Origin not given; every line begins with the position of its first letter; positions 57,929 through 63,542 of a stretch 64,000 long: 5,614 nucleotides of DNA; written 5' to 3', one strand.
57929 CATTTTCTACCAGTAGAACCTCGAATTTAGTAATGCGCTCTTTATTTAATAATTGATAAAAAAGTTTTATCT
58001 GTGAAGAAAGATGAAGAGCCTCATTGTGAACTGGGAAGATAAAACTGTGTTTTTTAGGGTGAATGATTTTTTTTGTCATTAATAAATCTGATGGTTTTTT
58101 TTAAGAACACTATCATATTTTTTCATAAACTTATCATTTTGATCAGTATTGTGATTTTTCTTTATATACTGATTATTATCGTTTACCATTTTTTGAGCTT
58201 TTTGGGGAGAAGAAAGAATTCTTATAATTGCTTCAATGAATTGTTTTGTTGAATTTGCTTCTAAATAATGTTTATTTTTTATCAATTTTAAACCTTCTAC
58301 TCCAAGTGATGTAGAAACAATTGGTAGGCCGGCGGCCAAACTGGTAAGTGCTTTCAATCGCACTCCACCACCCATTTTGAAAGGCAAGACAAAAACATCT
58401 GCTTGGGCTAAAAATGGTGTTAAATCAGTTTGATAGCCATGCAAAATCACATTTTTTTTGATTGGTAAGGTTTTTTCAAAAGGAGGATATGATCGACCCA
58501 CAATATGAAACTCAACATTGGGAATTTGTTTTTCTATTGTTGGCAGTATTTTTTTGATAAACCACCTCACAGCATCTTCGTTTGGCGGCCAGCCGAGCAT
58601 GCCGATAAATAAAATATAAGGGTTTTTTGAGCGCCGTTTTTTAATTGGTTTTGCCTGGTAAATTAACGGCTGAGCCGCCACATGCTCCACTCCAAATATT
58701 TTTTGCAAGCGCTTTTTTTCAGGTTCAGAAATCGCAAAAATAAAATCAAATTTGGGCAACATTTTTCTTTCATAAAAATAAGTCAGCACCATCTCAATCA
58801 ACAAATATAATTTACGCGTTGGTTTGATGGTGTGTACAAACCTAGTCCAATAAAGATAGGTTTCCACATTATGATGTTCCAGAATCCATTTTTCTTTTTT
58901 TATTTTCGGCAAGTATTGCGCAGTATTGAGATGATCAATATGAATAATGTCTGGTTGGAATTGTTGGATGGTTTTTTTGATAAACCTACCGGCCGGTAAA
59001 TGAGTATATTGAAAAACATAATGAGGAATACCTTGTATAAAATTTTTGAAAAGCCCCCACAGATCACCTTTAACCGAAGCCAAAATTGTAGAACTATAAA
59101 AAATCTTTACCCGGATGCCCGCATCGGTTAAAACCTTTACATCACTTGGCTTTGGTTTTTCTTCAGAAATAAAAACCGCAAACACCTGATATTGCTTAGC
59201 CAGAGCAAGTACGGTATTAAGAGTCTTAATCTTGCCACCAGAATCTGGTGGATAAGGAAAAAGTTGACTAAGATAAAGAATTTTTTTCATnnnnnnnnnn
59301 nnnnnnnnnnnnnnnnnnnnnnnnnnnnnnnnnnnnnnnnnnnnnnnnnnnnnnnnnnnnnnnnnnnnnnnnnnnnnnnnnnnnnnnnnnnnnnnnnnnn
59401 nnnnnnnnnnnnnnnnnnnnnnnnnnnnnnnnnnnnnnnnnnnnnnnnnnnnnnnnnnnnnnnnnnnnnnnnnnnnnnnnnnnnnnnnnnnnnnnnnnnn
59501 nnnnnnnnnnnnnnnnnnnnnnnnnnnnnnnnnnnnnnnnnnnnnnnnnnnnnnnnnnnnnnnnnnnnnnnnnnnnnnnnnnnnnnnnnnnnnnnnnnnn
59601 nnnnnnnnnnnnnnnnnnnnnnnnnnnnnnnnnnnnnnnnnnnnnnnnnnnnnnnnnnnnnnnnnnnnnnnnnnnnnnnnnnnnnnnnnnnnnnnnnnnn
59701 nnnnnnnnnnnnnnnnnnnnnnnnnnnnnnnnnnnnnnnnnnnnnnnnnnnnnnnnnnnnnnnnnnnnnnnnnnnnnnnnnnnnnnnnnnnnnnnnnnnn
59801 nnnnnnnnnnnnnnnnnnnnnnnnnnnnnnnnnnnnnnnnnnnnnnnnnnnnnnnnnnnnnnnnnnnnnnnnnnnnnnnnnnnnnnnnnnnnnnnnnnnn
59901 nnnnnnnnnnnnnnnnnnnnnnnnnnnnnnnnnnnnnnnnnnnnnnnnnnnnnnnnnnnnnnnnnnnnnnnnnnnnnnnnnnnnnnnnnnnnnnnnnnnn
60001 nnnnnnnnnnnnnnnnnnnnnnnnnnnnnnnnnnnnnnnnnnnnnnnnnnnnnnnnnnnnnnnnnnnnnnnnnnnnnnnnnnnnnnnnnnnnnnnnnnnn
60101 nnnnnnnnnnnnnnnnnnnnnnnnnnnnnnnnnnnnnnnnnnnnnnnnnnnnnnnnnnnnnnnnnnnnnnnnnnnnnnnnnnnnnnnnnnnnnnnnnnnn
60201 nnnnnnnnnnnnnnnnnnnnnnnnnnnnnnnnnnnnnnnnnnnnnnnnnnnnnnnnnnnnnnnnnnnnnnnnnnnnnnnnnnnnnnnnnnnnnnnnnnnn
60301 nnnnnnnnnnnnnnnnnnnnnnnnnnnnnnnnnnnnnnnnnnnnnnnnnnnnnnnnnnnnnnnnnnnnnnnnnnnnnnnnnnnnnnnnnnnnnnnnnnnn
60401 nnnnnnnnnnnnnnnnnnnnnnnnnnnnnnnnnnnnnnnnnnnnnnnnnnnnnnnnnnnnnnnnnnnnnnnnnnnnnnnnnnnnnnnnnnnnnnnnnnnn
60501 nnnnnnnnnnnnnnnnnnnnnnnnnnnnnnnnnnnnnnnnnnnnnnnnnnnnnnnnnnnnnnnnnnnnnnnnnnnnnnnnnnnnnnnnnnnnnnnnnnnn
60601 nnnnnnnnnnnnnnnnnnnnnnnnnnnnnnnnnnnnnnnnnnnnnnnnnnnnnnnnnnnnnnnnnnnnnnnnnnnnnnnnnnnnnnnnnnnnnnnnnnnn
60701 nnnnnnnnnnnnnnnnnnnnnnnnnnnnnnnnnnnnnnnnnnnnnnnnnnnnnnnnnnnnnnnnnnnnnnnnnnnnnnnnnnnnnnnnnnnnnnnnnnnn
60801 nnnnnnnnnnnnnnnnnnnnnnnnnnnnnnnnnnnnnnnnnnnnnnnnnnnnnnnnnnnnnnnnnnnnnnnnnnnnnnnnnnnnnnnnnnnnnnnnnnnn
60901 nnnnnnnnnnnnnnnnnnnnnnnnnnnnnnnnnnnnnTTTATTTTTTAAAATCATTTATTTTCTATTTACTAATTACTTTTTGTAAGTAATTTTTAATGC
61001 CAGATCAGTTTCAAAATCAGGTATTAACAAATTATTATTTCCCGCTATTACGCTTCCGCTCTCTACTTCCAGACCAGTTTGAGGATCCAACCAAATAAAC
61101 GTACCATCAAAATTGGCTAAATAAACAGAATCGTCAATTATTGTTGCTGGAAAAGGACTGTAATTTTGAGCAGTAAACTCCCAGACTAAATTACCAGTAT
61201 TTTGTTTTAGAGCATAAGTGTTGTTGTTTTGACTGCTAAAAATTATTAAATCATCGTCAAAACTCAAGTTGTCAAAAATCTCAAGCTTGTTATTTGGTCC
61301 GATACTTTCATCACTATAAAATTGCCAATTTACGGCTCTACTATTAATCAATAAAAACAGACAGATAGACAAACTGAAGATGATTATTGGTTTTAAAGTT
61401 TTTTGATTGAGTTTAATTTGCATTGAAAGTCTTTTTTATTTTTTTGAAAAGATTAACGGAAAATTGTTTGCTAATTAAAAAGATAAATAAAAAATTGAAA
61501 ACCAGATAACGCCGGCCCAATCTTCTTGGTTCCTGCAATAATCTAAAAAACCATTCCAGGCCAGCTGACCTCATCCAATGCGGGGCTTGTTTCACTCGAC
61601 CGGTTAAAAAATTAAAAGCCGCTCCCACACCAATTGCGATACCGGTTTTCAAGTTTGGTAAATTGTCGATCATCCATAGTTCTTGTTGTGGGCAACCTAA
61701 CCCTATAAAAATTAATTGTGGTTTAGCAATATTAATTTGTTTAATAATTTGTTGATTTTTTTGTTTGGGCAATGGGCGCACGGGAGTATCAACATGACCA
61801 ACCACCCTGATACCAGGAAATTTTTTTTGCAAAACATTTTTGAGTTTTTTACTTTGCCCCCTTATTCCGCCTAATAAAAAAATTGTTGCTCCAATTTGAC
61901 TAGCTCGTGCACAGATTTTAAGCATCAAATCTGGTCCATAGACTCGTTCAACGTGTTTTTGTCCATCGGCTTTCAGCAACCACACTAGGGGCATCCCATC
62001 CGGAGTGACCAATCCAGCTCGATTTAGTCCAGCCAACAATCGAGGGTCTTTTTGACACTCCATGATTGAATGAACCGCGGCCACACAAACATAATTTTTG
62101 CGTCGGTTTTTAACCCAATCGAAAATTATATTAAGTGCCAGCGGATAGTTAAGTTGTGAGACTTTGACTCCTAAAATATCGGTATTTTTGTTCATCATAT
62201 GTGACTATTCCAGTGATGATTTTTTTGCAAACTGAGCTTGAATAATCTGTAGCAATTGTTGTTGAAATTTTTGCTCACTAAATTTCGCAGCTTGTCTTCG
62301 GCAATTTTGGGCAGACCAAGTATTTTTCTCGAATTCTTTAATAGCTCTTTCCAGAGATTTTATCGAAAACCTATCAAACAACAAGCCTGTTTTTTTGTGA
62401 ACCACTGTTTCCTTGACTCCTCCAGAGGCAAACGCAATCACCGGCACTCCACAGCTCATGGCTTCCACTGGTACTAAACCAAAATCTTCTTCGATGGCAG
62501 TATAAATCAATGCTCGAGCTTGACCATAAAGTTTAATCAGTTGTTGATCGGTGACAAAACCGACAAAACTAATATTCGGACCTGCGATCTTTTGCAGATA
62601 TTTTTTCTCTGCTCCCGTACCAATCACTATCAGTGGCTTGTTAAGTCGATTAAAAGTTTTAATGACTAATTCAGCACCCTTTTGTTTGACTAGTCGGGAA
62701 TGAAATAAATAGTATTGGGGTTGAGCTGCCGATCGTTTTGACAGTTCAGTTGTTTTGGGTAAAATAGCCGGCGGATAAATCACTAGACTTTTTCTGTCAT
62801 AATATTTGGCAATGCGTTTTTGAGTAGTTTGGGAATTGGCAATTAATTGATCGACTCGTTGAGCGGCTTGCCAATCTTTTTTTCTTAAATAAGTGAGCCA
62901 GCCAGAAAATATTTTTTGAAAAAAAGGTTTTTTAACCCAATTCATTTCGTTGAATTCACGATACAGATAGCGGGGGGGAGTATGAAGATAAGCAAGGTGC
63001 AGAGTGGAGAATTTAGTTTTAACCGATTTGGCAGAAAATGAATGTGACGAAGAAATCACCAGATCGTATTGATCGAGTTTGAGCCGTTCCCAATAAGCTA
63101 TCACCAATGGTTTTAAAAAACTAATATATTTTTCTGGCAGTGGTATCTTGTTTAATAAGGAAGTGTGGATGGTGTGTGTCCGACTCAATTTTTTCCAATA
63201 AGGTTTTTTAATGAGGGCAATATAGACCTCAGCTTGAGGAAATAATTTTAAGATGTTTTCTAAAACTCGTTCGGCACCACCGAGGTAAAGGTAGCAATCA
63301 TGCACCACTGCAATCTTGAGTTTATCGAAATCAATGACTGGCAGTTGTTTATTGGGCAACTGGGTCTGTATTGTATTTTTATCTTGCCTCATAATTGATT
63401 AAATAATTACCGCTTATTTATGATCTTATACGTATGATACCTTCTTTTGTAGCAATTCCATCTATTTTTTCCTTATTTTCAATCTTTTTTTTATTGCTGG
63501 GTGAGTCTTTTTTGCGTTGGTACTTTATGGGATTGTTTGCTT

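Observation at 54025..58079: Possible protein O-glycosylation module: ArnT/PMT-like GT-C next to a polyprenol-P-sugar-synthase-like GT2, close to PT-rich surface proteins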

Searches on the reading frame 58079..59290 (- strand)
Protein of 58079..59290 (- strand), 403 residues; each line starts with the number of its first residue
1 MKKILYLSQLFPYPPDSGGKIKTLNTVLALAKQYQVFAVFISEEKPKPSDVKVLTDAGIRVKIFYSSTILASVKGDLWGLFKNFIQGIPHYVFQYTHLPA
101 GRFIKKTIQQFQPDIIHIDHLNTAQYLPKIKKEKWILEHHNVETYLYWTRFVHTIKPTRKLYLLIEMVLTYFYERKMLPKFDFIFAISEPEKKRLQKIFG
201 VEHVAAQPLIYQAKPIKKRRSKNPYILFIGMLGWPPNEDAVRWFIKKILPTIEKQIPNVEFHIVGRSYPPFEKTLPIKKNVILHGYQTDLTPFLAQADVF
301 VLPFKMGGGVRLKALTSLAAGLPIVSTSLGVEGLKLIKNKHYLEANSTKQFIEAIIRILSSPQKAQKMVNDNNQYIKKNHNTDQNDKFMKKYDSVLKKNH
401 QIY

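Call 5: search_protein_families(library=pfam, proteins=[window:58079-59290:-], max_evalue=0.01)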
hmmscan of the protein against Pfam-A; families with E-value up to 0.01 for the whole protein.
window:58079-59290:- (403 aa): 4 families
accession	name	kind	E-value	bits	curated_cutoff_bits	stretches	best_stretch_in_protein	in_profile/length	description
PF13692.12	Glyco_trans_1_4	-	4.8e-26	92.2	27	1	224-360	2-141/142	Glycosyl transferases group 1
PF00534.26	Glycos_transf_1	-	2.4e-11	43.9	26.4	1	220-371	12-168/172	Glycosyl transferases group 1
PF13439.12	Glyco_transf_4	-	1.9e-06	28.5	28.5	1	54-202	15-155/170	Glycosyltransferase Family 4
PF13524.12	Glyco_trans_1_2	-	2.1e-06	28.2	25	1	248-384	5-137/144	Glycosyl transferase-like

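Call 8: search_protein_families(library=ncbifam, proteins=[window:58079-59290:-], max_evalue=0.01)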
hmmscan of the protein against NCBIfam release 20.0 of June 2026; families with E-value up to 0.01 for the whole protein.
window:58079-59290:- (403 aa): 6 families
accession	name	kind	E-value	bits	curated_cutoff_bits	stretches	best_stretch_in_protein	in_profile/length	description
TIGR03087.1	stp1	hypoth_equivalog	4.6e-45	154.5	316.65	1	4-385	1-386/397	TIGR03087 family PEP-CTERM/XrtA system glycosyltransferase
TIGR03088.1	stp2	hypoth_equivalog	1.1e-08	34.5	409.05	1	277-393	253-371/374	TIGR03088 family PEP-CTERM/XrtA system glycosyltransferase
NF047684.1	TeichurnBiosyTuaC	equivalog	2.6e-07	29.9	550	1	289-396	282-390/391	teichuronic acid biosynthesis protein TuaC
TIGR03999.1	thiol_BshA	equivalog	8e-07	28.3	273.7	1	273-395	249-369/375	N-acetyl-alpha-D-glucosaminyl L-malate synthase BshA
TIGR04047.1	MSMEG_0565_glyc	hypoth_equivalog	0.0016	17.6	259.85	1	287-378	267-357/373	MSMEG_0565 family glycosyltransferase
NF038255.1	exopoly_VpsD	equivalog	0.0017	17.3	300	0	312-369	297-359/381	VpsD family glycosyltransferase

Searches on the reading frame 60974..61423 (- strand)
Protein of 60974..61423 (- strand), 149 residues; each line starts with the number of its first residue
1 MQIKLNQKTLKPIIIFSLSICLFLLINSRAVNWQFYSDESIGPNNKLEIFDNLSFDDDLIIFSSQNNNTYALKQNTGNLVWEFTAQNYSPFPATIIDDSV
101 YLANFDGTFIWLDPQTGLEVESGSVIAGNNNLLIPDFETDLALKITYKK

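Call 8: search_protein_families(library=ncbifam, proteins=[window:60974-61423:-], max_evalue=0.01)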
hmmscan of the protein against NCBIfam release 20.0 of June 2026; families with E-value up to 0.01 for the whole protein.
window:60974-61423:- (149 aa): 3 families
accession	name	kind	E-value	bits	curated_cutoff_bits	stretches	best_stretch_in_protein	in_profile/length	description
TIGR03300.1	assembly_YfgL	equivalog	0.00015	20.6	285.2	1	52-118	274-341/377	outer membrane protein assembly factor BamB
TIGR03075.1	PQQ_enz_alc_DH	subfamily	0.0002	20.1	480.05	0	57-118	69-141/530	PQQ-dependent dehydrogenase, methanol/ethanol family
NF008351.0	PRK11138.1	equivalog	0.0031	16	423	1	46-120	283-358/394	outer membrane protein assembly factor BamB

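Call 9: search_protein_families(library=pfam, proteins=[window:60974-61423:-], max_evalue=0.01)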
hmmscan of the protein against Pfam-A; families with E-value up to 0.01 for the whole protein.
window:60974-61423:- (149 aa): 3 families
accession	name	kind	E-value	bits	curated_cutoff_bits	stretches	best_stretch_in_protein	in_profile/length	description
PF13570.13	Beta-prop_ACSF4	-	3.9e-05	23.7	133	1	56-117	102-165/329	Beta-alanine-activating enzyme, beta-propeller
PF13360.13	PQQ_2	-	9.5e-05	22.6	27.6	1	54-125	70-146/233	Outer membrane protein assembly factor BamB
PF25210.1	Kelch_FKB95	-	0.0017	18.5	70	1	32-117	119-201/268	FKB95, Kelch-repeats domain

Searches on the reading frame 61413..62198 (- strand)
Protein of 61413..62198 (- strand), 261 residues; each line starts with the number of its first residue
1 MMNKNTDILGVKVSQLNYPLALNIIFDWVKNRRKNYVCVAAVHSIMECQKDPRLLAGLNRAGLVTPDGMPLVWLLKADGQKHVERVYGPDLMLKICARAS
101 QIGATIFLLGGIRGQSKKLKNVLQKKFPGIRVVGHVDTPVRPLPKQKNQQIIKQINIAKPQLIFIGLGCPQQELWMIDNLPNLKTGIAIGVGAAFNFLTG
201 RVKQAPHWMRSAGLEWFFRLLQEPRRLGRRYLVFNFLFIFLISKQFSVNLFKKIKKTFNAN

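Call 8: search_protein_families(library=ncbifam, proteins=[window:61413-62198:-], max_evalue=0.01)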
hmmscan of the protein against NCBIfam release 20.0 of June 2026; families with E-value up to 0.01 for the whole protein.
window:61413-62198:- (261 aa): 4 families
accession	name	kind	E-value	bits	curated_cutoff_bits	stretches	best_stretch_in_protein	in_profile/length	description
TIGR00696.1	wecG_tagA_cpsF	superfamily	2e-51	174.3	69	1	58-235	3-177/178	WecB/TagA/CpsF family glycosyltransferase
NF041872.1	EPS_EpsA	equivalog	7.8e-43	146.7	500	1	11-240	23-252/265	exopolysaccharide biosynthesis glycosyltransferase EpsA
NF002980.1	PRK03692.1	equivalog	3.4e-30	105.2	323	1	22-241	21-236/240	lipopolysaccharide N-acetylmannosaminouronosyltransferase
NF041710.1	UDPacetylman_taseTarA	equivalog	5.8e-28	98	350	1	4-241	7-241/247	N-acetylglucosaminyldiphosphoundecaprenol N-acetyl-beta-D-mannosaminyltransferase TarA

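Call 9: search_protein_families(library=pfam, proteins=[window:61413-62198:-], max_evalue=0.01)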
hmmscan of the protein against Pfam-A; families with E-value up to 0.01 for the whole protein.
window:61413-62198:- (261 aa): 1 family
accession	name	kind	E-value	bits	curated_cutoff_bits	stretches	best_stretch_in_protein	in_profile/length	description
PF03808.19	Glyco_tran_WecG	-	4.9e-59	199.4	27.4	1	61-231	1-168/168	Glycosyl transferase WecG/TagA/CpsF family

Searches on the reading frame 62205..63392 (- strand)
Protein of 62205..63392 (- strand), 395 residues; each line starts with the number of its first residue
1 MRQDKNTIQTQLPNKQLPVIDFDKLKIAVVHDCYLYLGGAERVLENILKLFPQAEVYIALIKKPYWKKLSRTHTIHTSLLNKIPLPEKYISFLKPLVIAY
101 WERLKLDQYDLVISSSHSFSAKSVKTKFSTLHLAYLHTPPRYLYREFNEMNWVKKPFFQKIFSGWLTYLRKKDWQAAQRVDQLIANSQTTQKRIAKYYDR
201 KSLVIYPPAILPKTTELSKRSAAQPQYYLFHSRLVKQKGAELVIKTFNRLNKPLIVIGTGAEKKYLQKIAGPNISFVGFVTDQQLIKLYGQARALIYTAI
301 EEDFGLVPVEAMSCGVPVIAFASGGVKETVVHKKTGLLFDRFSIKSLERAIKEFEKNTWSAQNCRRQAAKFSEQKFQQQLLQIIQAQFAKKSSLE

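Call 5: search_protein_families(library=pfam, proteins=[window:62205-63392:-], max_evalue=0.01)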
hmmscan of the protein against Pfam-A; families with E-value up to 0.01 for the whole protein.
window:62205-63392:- (395 aa): 5 families
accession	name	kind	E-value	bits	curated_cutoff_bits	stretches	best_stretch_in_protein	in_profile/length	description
PF00534.26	Glycos_transf_1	-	3.9e-34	118.1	26.4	1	222-370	12-171/172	Glycosyl transferases group 1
PF13692.12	Glyco_trans_1_4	-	7.1e-24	85.1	27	1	227-353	3-138/142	Glycosyl transferases group 1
PF20706.3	GT4-conflict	-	5.9e-09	35.8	26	1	222-342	194-332/385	Family 4 Glycosyltransferase in conflict systems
PF13439.12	Glyco_transf_4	-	6.5e-09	36.5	28.5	1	38-207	2-164/170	Glycosyltransferase Family 4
PF13524.12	Glyco_trans_1_2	-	0.00057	20.3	25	1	253-371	16-128/144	Glycosyl transferase-like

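Call 8: search_protein_families(library=ncbifam, proteins=[window:62205-63392:-], max_evalue=0.01)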
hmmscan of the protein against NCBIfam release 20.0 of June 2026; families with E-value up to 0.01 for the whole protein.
window:62205-63392:- (395 aa): 42 families (the best 25 are shown)
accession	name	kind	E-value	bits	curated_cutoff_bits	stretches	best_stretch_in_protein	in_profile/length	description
TIGR04157.1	glyco_rSAM_CFB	subfamily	4.5e-18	65.4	400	1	172-338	162-347/406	TIGR04157 family glycosyltransferase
NF053787.1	GlcN_PG_synth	equivalog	2.4e-16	59.5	480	1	226-378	198-345/361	N-acetylglucosaminyl phosphatidylglycerol synthase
TIGR03999.1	thiol_BshA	equivalog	4.2e-16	58.8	273.7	1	232-380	206-361/375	N-acetyl-alpha-D-glucosaminyl L-malate synthase BshA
NF046085.1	XrtY_assoc_Gly1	equivalog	3.3e-15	55.8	400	1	183-381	164-373/387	XrtY-associated glycosyltransferase XYAG1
TIGR02149.1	glgA_Coryne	subfamily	4.9e-15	55.6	302.4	1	176-341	141-333/391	glycogen synthase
NF041876.1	EPS_EpsE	equivalog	4.1e-14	52.6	400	1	271-379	275-383/389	exopolysaccharide biosynthesis GT4 family glycosyltransferase EpsE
NF041010.1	glycosy_Agl16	equivalog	7.7e-14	51.3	575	1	175-375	129-336/352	glycosylation protein Agl16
TIGR03449.1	mycothiol_MshA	equivalog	7.5e-13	48.1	462.5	1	182-381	178-397/406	D-inositol-3-phosphate glycosyltransferase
NF047684.1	TeichurnBiosyTuaC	equivalog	5.4e-12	45.3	550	1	229-377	223-374/391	teichuronic acid biosynthesis protein TuaC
TIGR02095.1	glgA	subfamily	7.7e-12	44.6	328.45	1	227-367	296-455/477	glycogen/starch synthase, ADP-glucose type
TIGR03088.1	stp2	hypoth_equivalog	3.4e-11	42.8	409.05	1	253-379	231-360/374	TIGR03088 family PEP-CTERM/XrtA system glycosyltransferase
TIGR04047.1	MSMEG_0565_glyc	hypoth_equivalog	4e-11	42.6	259.85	1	270-361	256-345/373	MSMEG_0565 family glycosyltransferase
TIGR02472.1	sucr_P_syn_N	equivalog_domain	3.9e-10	39.1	576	1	295-377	344-431/439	sucrose-phosphate synthase, putative, glycosyltransferase domain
NF038255.1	exopoly_VpsD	equivalog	6.2e-10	38.5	300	1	235-373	213-365/381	VpsD family glycosyltransferase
TIGR04063.1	stp3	hypoth_equivalog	1.1e-09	37.7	442.05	1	253-375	246-378/397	TIGR04063 family PEP-CTERM/XrtA system glycosyltransferase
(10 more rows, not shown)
